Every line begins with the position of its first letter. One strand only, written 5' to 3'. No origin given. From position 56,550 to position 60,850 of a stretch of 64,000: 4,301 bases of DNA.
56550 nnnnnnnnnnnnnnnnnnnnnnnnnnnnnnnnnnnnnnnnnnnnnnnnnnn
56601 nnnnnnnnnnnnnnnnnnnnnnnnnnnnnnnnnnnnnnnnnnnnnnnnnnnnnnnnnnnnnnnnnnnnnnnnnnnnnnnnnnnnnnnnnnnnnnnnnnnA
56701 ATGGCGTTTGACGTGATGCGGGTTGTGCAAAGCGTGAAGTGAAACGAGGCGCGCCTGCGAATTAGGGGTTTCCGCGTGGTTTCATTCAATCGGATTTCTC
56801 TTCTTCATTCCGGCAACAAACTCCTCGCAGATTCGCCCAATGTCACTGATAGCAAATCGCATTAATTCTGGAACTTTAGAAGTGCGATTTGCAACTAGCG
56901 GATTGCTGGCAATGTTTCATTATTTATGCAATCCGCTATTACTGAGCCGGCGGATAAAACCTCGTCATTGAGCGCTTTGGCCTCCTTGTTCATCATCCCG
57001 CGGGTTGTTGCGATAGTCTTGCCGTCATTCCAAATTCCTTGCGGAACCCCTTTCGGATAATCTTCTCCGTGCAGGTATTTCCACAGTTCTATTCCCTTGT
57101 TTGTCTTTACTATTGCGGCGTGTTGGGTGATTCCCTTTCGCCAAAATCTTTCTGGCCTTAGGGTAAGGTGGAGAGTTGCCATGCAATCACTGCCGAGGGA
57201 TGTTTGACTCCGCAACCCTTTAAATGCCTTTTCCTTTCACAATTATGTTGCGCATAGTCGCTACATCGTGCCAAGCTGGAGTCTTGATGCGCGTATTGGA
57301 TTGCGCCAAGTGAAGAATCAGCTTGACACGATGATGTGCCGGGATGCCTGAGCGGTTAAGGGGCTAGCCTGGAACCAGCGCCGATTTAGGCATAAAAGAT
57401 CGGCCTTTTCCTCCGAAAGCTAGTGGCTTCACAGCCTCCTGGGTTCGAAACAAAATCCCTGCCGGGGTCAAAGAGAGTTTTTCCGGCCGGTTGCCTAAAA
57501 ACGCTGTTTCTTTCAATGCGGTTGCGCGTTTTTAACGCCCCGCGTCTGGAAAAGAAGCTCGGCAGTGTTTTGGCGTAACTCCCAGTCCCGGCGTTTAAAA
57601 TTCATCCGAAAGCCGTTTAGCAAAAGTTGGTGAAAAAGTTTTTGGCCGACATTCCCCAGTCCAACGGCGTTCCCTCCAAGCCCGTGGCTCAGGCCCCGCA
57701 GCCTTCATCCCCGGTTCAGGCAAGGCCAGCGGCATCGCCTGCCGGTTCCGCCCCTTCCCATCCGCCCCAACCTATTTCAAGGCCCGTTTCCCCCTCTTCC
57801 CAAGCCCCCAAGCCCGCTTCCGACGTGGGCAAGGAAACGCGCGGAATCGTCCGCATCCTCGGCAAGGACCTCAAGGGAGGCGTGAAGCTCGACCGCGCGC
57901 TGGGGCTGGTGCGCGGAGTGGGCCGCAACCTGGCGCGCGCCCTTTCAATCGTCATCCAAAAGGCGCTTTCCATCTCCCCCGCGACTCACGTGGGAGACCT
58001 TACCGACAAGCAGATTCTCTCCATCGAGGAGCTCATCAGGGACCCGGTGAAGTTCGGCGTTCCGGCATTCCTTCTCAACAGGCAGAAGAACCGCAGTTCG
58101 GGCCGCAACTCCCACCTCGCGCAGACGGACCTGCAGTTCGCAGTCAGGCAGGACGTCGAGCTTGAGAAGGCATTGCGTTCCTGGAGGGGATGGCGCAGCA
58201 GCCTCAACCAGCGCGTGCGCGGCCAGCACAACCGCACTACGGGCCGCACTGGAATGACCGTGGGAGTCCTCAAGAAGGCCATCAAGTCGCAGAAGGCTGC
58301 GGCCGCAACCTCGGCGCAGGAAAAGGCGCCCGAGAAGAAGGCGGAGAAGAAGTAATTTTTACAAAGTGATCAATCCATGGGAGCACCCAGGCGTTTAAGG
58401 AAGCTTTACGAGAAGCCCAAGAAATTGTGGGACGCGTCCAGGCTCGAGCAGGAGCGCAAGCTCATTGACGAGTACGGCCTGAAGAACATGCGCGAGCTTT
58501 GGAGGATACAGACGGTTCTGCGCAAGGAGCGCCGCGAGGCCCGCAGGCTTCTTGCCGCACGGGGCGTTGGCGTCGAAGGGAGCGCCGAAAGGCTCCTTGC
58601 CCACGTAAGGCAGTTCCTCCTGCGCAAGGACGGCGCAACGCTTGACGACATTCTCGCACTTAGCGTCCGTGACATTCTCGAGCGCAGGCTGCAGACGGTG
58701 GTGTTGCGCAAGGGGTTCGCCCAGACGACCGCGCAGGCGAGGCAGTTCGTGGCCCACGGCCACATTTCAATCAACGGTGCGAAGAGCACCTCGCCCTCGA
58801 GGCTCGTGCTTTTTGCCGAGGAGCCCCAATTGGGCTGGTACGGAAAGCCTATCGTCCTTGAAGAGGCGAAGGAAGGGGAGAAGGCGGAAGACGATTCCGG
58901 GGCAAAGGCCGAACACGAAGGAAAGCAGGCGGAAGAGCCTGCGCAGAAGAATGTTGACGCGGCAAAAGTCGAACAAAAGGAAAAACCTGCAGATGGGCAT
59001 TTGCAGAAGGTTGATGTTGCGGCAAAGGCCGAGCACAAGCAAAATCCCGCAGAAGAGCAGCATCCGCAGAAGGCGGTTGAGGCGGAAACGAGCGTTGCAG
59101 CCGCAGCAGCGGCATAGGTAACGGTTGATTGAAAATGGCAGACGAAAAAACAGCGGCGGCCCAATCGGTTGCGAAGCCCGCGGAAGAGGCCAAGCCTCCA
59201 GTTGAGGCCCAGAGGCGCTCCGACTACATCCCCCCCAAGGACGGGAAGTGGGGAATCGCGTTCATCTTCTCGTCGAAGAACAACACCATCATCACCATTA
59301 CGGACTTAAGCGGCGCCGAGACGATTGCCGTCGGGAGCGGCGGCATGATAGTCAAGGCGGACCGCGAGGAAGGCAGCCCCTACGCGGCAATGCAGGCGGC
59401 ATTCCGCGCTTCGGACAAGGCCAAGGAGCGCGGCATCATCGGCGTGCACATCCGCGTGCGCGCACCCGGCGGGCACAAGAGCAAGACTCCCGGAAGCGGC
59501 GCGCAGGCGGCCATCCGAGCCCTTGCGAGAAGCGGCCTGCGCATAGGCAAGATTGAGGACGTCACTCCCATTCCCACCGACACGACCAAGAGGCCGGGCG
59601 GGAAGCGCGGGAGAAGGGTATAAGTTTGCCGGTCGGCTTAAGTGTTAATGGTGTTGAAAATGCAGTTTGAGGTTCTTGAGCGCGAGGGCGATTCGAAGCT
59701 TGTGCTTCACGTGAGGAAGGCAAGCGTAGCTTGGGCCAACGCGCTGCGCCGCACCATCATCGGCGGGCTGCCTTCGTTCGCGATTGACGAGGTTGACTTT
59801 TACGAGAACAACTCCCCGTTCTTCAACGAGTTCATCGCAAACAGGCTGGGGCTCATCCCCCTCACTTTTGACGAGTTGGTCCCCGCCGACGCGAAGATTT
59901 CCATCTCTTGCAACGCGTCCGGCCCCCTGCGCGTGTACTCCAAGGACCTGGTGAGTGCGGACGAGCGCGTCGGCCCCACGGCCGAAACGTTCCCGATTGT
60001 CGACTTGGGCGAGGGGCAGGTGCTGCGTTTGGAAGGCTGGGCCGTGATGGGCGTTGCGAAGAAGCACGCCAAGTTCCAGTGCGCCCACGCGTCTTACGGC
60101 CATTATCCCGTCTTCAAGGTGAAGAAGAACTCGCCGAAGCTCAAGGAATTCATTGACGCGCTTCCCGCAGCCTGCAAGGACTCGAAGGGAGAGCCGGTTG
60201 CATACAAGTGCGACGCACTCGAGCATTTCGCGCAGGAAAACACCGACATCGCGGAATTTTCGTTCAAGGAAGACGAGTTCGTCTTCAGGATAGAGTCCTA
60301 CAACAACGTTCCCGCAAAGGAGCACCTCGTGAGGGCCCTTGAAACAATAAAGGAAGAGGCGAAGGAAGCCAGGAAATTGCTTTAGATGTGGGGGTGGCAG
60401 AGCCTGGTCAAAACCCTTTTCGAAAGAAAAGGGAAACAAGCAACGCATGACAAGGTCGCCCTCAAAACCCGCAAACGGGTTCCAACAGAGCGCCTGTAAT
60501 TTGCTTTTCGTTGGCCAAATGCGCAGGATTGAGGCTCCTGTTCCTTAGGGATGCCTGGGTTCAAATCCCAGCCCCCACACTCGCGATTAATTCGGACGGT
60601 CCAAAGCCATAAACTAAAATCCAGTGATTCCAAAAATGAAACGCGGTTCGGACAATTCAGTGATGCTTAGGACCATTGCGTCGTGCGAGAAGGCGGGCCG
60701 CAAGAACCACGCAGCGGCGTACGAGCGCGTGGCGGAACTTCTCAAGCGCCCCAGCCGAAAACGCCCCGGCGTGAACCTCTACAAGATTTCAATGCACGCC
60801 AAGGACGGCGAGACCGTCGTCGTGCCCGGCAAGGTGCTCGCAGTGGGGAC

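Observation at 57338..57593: tRNA-Ser(GGA) with two introns: canonical anticodon-loop intron plus a ~130-nt T-loop intron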

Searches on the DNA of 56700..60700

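Call 47: search_rna_families(source=window, start=56700, end=60700, threshold=evalue, max_evalue=1)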
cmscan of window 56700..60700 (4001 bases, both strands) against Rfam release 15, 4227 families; matches with E-value up to 1: 1.
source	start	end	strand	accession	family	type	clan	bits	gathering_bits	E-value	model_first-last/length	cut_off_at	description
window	57686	57739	-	RF00095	snoPyro_CD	Gene; snRNA; snoRNA; CD-box;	CL00132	19.9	45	0.8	1-58/58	no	Pyrococcus C/D box small nucleolar RNA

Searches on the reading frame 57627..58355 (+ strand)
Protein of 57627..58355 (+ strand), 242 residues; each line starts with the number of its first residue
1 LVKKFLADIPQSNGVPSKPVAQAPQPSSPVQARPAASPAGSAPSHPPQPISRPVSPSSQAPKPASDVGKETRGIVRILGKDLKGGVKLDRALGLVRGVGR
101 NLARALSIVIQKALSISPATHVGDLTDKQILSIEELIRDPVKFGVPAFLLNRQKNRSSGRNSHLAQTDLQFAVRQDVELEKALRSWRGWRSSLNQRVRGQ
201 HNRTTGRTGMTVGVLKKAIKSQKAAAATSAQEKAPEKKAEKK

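Call 7: search_protein_families(library=pfam, proteins=[window:57627-58355:+])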
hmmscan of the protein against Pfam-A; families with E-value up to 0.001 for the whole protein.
window:57627-58355:+ (242 aa): 1 family
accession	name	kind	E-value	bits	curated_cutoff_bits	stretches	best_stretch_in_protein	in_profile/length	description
PF00416.27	Ribosomal_S13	-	2.6e-27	96.2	31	1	76-208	1-128/128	Ribosomal protein S13/S18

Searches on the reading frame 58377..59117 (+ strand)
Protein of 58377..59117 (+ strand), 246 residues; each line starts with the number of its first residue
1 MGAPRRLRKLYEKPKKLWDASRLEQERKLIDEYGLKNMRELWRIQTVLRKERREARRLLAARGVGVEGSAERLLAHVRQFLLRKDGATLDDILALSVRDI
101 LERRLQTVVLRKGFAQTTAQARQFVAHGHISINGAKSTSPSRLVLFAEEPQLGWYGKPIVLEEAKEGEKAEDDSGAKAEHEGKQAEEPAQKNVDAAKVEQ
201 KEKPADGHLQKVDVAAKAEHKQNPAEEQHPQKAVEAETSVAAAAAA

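Call 7: search_protein_families(library=pfam, proteins=[window:58377-59117:+])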
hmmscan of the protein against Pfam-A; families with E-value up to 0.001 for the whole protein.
window:58377-59117:+ (246 aa): 2 families
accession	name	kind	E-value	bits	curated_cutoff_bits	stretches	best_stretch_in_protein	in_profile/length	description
PF01479.30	S4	-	3.3e-14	52.8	22.8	1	103-145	1-43/48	S4 domain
PF22421.1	SYY_C-terminal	-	3.7e-05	24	27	0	103-141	19-57/83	Tyrosine--tRNA ligase SYY-like C-terminal domain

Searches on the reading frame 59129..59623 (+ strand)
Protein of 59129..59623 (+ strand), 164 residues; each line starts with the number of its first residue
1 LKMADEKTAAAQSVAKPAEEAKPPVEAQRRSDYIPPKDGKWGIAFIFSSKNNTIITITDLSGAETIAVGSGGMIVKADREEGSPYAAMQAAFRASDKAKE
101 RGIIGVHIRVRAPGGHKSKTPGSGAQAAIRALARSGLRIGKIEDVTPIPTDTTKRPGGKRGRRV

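Call 7: search_protein_families(library=pfam, proteins=[window:59129-59623:+])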
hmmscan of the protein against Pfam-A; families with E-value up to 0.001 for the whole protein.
window:59129-59623:+ (164 aa): 1 family
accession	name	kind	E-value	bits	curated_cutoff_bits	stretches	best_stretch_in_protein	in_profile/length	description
PF00411.24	Ribosomal_S11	-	1.5e-40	138.5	25.1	1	42-160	1-110/110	Ribosomal protein S11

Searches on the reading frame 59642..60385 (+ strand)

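Call 7: search_protein_families(library=pfam, proteins=[window:59642-60385:+])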
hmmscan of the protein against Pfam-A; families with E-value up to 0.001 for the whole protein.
window:59642-60385:+ (247 aa): 2 families
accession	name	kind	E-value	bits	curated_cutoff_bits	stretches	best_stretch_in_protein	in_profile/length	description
PF01193.29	RNA_pol_L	-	4.6e-10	39.5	24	1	24-239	4-73/74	RNA polymerase Rpb3/Rpb11 dimerisation domain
PF01000.31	RNA_pol_A_bac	-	1.5e-07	32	33.9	1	80-144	38-101/119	RNA polymerase Rpb3/RpoA insert domain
